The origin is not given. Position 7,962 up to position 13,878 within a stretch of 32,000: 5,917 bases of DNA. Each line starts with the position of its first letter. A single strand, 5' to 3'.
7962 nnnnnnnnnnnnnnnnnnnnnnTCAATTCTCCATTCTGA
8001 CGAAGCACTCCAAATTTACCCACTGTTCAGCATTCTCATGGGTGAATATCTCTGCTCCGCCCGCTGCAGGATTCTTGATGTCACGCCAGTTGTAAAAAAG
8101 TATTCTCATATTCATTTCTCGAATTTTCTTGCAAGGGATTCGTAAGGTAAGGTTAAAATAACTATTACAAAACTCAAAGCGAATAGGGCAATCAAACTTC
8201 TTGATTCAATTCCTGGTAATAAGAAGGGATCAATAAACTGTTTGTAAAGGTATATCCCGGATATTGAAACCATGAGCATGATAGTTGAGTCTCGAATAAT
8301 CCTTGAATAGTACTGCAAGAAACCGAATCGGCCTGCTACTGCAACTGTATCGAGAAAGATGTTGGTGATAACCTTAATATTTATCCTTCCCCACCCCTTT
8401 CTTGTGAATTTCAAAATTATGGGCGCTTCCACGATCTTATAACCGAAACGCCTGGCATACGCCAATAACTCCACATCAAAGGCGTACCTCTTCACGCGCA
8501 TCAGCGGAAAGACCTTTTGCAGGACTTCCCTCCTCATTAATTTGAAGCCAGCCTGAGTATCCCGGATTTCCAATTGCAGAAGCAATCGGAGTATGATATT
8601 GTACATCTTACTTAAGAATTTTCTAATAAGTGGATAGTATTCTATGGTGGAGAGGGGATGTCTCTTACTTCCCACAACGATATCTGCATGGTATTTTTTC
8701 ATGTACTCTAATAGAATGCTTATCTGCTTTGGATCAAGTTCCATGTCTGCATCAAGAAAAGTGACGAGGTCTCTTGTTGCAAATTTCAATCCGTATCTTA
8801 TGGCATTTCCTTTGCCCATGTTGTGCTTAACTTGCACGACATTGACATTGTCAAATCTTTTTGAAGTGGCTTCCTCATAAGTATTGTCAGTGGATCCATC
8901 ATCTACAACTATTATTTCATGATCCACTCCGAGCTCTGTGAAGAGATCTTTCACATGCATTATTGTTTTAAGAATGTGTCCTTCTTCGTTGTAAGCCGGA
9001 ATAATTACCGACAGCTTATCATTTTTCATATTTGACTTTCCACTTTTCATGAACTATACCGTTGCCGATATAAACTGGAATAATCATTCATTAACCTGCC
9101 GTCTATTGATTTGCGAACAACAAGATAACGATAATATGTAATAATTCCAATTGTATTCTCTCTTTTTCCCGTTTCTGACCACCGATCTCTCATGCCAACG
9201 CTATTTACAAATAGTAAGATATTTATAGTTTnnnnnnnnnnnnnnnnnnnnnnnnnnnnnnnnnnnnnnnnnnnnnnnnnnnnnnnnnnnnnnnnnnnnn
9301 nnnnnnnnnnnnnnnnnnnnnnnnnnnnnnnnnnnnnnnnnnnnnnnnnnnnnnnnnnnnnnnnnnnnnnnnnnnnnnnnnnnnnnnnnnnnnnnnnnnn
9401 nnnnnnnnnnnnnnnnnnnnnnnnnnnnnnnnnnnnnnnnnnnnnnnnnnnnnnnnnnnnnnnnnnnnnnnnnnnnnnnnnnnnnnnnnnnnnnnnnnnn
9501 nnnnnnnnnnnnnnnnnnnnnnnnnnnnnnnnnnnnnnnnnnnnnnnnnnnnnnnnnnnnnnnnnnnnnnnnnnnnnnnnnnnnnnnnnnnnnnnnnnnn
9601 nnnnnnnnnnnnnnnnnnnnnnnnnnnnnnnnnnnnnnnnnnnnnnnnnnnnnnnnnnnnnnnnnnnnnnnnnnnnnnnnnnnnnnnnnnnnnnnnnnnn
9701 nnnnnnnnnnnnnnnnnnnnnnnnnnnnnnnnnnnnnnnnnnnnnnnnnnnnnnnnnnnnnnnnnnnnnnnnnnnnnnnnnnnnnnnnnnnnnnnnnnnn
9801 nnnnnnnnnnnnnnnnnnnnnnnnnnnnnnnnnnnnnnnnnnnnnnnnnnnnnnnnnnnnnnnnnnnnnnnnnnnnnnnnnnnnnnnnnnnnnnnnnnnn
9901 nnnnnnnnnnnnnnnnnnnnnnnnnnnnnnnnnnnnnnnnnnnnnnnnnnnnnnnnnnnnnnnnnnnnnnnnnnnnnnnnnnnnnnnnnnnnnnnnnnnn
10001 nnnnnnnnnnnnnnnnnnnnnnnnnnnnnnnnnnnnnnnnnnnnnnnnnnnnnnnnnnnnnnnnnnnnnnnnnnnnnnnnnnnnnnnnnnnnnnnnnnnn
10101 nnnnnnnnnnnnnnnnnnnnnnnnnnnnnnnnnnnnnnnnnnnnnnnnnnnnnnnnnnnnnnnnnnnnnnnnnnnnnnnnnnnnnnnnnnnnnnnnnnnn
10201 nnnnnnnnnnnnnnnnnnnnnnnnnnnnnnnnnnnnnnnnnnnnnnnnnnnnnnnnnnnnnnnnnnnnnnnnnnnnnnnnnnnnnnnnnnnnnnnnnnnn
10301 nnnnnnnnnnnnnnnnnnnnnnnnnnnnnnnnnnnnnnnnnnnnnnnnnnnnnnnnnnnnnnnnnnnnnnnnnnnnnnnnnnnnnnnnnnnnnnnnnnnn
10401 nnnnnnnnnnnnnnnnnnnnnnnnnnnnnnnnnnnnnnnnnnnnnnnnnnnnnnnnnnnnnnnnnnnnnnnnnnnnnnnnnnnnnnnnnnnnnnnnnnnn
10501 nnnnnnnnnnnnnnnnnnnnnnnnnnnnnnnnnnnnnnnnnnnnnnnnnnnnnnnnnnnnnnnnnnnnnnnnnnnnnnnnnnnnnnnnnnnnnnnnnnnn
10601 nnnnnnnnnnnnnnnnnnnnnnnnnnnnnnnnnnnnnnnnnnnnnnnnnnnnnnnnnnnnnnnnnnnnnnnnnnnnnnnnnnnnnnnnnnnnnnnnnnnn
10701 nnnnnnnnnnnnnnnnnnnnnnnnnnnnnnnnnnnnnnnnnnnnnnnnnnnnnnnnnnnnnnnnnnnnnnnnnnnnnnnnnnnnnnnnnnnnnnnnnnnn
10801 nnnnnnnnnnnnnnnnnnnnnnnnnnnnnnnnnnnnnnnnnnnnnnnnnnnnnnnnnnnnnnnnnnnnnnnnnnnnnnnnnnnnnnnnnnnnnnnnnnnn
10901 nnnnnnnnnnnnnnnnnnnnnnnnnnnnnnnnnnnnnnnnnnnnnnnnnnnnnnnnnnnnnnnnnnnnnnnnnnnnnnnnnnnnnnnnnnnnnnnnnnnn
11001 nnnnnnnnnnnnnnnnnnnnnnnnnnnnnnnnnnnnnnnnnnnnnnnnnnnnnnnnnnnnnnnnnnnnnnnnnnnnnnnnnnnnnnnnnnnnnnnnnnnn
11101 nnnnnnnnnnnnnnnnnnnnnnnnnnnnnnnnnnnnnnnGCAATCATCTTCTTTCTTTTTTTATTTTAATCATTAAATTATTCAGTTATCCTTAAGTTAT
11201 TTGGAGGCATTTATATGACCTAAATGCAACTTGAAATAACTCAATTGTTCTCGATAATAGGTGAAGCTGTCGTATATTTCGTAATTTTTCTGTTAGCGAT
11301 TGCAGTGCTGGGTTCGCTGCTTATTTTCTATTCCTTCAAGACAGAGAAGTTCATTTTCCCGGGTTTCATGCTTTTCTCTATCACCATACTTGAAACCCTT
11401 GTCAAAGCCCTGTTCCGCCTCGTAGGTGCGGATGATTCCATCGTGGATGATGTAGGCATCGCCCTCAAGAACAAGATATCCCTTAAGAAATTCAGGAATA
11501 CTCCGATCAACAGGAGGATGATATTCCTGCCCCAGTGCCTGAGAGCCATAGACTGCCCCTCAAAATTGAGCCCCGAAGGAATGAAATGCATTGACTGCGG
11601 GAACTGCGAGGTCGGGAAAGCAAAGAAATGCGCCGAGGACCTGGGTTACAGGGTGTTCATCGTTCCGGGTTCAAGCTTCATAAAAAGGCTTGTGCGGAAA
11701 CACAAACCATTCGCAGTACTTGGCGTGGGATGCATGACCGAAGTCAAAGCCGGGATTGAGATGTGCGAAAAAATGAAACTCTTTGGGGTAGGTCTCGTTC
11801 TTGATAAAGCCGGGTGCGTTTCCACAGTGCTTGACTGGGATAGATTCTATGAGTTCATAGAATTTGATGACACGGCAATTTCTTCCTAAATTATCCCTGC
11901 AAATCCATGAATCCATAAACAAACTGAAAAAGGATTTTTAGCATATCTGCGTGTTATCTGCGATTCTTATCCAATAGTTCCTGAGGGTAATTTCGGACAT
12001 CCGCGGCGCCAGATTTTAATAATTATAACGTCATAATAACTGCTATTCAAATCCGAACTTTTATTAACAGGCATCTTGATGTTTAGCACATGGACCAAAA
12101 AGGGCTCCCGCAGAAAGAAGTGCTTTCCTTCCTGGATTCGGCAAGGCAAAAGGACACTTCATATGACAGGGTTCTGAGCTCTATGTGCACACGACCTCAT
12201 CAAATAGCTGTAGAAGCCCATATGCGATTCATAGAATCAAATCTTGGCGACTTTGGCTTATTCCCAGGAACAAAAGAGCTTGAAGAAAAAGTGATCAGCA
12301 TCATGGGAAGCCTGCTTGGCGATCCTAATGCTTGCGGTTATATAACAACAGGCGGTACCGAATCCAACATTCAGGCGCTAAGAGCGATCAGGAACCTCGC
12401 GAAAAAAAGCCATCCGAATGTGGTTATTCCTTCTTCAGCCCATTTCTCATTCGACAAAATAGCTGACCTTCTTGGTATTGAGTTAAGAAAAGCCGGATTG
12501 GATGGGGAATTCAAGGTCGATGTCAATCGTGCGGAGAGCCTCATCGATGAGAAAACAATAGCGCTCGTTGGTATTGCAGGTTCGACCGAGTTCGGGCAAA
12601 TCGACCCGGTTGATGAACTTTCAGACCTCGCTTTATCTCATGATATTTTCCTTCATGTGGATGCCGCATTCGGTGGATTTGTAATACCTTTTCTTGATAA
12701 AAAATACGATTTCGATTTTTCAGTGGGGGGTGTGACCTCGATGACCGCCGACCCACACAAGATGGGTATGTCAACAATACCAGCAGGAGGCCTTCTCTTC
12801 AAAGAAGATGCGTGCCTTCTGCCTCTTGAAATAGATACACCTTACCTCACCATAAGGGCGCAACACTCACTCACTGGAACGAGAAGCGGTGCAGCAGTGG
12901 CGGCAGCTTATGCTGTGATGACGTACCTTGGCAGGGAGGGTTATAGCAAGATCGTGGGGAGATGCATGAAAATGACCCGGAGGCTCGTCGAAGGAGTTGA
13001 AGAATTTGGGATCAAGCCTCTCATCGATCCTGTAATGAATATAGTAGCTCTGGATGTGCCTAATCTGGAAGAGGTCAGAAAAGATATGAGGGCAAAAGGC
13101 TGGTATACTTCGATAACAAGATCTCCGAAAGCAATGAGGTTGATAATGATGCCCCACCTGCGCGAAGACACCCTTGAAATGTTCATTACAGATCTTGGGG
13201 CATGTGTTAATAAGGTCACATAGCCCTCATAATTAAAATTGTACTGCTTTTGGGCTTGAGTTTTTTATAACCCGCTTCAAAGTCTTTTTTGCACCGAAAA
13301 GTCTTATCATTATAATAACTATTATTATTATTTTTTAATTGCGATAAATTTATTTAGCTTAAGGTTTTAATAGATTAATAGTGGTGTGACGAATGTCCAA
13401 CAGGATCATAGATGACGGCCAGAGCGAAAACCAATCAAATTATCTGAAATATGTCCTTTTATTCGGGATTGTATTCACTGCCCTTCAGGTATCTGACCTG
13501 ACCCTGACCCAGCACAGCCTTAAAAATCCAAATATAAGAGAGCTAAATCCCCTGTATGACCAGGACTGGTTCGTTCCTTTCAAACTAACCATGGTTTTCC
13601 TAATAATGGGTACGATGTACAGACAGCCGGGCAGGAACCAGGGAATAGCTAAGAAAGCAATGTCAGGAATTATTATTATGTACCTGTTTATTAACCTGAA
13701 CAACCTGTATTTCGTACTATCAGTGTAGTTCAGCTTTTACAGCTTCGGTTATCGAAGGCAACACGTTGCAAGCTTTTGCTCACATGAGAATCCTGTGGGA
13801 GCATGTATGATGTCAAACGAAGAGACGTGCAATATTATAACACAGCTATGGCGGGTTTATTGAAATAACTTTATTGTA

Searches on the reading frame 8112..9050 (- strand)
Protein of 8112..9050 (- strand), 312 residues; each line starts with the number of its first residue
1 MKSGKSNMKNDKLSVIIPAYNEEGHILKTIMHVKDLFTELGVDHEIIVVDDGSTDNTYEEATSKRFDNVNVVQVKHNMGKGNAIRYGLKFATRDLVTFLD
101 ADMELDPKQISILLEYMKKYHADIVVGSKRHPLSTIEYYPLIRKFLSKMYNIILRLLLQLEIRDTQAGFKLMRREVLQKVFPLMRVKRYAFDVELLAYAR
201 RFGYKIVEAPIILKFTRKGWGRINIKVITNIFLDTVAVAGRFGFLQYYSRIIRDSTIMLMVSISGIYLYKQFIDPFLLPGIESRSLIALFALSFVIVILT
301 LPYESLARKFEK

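Call 9: search_protein_families(library=pfam, proteins=[window:8112-9050:-], max_evalue=0.001)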
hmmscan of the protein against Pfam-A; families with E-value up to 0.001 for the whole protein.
window:8112-9050:- (312 aa): 5 families
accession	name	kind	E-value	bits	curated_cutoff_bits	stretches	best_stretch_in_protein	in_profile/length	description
PF00535.33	Glycos_transf_2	-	3.3e-36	125.2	23.3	1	14-181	1-168/168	Glycosyl transferase family 2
PF13641.12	Glyco_tranf_2_3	-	1.3e-10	42.1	27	1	13-208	3-203/230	Glycosyltransferase like family 2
PF10111.15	Glyco_tranf_2_2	-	2.2e-07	31.1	27.3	1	14-106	1-95/276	Glycosyltransferase like family 2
PF12804.13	NTP_transf_3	-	0.0003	21.4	27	1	30-133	27-131/160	MobA-like NTP transferase domain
PF13704.12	Glyco_tranf_2_4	-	0.00096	20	27.5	0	21-102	2-81/98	Glycosyl transferase family 2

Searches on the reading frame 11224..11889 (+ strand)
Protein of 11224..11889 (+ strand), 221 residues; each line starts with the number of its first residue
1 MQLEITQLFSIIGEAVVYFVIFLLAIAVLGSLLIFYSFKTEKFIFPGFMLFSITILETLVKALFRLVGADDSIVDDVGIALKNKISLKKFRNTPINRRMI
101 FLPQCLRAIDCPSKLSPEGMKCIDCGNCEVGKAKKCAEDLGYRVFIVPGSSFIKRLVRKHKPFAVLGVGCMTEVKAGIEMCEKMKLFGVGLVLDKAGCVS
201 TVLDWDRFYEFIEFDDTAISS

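Call 9: search_protein_families(library=pfam, proteins=[window:11224-11889:+], max_evalue=0.001)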
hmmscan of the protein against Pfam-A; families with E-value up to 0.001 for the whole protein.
window:11224-11889:+ (221 aa): 1 family
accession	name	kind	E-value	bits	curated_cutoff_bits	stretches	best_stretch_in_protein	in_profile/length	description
PF01976.22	DUF116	-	2.6e-48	163.9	25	1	59-211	2-154/155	Protein of unknown function DUF116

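Call 83: search_protein_families(library=ncbifam, proteins=[window:11224-11889:+], max_evalue=0.001)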
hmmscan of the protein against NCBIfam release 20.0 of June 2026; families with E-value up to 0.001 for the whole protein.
window:11224-11889:+ (221 aa): 0 families

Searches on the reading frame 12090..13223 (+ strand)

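Call 83: search_protein_families(library=ncbifam, proteins=[window:12090-13223:+], max_evalue=0.001)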
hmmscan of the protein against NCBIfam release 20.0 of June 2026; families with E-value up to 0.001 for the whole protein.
window:12090-13223:+ (377 aa): 22 families
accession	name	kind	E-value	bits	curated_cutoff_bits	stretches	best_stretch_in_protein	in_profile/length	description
TIGR03812.1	tyr_de_CO2_Arch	equivalog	4.4e-161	535.9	299.4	1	8-369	2-372/375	tyrosine decarboxylase MfnA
TIGR01788.1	Glu-decarb-GAD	equivalog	2.2e-36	125.5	380.4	1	21-375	37-429/431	glutamate decarboxylase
NF002748.0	PRK02769.1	equivalog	3.5e-29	101.6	305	1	44-369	42-368/382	histidine decarboxylase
TIGR03799.1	NOD_PanD_pyr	equivalog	3e-24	85.3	606.1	1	109-302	210-415/522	pyridoxal-dependent aspartate 1-decarboxylase PanP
NF052646.1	DABADecarRhbB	equivalog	2.1e-23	82.7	900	1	62-255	136-340/491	L-2,4-diaminobutyrate decarboxylase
TIGR03811.1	tyr_de_CO2_Ent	equivalog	3.1e-17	62.3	905.3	1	112-204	226-333/608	tyrosine decarboxylase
TIGR03402.1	FeS_nifS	equivalog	2.1e-09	36.6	530.75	1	81-193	60-174/379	cysteine desulfurase NifS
NF002806.0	PRK02948.1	subfamily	4.8e-09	35.7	304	1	71-193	51-176/381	IscS subfamily cysteine desulfurase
TIGR03235.1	DNA_S_dndA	equivalog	1.8e-07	30.8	480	1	85-194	64-177/353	cysteine desulfurase DndA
TIGR02006.1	IscS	equivalog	6.5e-06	25.4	643.2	1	85-195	69-182/402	IscS subfamily cysteine desulfurase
NF010611.0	PRK14012.1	equivalog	8.7e-06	24.9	548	1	85-198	73-189/406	IscS subfamily cysteine desulfurase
TIGR01265.1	tyr_nico_aTase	subfamily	9.2e-06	24.9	292.45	1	85-198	100-215/403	tyrosine/nicotianamine family aminotransferase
TIGR01979.1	sufS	subfamily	9.5e-06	24.7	475.1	1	93-213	94-217/403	SufS family cysteine desulfurase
TIGR04427.1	PLP_DesI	equivalog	1.8e-05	24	650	1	104-194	86-174/390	dTDP-4-dehydro-6-deoxyglucose aminotransferase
NF005732.0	PRK07550.1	equivalog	5.9e-05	22.3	366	1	55-197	66-211/389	aminotransferase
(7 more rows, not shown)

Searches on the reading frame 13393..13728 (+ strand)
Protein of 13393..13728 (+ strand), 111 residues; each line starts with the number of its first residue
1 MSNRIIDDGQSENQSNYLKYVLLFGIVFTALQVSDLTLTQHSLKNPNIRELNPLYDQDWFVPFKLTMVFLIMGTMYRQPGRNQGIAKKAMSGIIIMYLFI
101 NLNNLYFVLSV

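Call 6: search_protein_families(library=pfam, proteins=[window:13393-13728:+], max_evalue=0.01)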
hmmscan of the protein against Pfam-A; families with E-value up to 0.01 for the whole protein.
window:13393-13728:+ (111 aa): 1 family
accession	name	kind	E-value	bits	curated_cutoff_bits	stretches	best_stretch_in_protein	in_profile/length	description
PF18902.5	DUF5658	-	1e-07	33.1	25.2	1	30-105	2-82/82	Domain of unknown function (DUF5658)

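Call 100: search_protein_families(library=padloc, proteins=[window:13393-13728:+], max_evalue=0.01)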
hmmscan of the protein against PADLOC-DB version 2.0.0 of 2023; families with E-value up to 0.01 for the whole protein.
window:13393-13728:+ (111 aa): 0 families
